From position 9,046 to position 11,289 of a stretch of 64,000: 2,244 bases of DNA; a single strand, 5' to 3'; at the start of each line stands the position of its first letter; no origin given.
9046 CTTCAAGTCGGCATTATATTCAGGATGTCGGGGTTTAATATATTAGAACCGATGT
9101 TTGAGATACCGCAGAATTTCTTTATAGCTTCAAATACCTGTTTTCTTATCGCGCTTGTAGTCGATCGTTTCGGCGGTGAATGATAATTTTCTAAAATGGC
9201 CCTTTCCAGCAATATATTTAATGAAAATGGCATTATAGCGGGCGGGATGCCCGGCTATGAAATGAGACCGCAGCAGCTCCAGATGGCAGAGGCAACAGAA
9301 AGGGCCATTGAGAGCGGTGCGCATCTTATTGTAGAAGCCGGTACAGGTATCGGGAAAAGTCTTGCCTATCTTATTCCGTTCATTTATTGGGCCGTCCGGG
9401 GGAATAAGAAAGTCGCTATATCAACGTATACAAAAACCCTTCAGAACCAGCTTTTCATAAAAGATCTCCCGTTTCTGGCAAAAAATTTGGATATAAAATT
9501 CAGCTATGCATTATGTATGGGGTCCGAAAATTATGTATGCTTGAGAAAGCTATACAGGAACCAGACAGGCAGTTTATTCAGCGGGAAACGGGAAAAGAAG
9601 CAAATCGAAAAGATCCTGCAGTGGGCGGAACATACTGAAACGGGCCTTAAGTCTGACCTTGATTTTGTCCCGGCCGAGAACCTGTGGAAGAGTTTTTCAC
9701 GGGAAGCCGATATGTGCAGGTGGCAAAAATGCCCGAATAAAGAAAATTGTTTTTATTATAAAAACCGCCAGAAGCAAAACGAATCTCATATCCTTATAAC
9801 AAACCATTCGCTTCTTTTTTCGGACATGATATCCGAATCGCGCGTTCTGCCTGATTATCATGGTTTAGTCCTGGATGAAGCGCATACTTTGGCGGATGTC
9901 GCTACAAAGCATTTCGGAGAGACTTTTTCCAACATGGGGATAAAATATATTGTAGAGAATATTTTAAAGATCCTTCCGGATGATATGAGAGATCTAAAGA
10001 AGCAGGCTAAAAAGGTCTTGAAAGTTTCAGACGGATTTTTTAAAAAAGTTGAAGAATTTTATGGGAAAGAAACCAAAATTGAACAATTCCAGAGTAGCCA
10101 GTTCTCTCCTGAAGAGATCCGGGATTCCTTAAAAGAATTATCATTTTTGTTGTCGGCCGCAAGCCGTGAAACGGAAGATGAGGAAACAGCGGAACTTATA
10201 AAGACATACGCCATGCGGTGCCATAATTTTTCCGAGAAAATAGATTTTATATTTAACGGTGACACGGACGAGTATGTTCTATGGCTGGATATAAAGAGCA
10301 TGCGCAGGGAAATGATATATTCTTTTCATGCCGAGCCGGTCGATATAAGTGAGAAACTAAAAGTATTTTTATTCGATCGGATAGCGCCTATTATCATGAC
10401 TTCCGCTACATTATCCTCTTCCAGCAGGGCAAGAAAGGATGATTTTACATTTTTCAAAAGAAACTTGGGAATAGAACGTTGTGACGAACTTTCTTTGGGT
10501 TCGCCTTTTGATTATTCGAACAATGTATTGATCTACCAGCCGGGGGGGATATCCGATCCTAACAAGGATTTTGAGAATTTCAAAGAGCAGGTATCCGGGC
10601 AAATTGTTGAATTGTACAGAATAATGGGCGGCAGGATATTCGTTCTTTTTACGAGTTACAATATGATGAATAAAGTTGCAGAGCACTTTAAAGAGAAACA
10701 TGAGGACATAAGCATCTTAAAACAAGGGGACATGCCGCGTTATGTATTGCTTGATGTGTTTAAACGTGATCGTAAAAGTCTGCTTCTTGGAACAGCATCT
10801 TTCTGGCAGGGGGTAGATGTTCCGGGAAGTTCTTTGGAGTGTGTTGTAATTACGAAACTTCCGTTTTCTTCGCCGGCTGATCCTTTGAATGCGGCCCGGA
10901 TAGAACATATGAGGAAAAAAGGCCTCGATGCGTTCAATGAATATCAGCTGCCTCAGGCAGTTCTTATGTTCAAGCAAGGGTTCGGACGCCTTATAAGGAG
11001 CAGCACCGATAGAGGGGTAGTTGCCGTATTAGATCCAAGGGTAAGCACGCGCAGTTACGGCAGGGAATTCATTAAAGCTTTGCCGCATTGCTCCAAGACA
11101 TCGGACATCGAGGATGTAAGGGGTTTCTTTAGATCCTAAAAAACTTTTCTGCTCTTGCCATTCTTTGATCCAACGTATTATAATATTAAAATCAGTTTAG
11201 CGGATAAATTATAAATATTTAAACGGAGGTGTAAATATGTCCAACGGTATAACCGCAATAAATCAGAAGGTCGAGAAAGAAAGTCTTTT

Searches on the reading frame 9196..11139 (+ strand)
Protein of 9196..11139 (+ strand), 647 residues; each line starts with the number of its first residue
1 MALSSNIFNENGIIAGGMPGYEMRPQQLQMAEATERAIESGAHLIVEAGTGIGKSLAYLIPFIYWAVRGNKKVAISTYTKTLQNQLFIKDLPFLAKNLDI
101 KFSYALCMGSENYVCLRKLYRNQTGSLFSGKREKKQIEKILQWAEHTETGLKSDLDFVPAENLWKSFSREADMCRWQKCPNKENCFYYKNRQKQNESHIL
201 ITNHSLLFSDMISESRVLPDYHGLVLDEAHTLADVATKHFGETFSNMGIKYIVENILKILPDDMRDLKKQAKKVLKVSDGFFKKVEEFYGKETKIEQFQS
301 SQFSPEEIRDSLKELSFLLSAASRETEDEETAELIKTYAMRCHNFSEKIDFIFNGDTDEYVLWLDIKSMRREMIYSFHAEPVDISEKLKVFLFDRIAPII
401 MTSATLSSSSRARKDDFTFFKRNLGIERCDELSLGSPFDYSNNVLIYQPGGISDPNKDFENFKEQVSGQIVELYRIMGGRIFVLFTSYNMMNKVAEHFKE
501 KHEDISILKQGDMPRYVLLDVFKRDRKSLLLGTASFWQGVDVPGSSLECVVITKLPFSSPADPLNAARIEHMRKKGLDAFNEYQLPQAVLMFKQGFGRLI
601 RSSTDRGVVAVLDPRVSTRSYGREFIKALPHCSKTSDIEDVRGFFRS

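Call 18: search_protein_families(library=pfam, proteins=[window:9196-11139:+], max_evalue=0.00001)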
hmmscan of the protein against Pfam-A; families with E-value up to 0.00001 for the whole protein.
window:9196-11139:+ (647 aa): 2 families
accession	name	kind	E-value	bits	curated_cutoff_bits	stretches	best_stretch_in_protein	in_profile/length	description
PF13307.12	Helicase_C_2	-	2.8e-48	164.6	25.3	1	470-631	1-169/170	Helicase C-terminal domain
PF00270.35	DEAD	-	5.7e-13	49.4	26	1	36-117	9-90/167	DEAD/DEAH box helicase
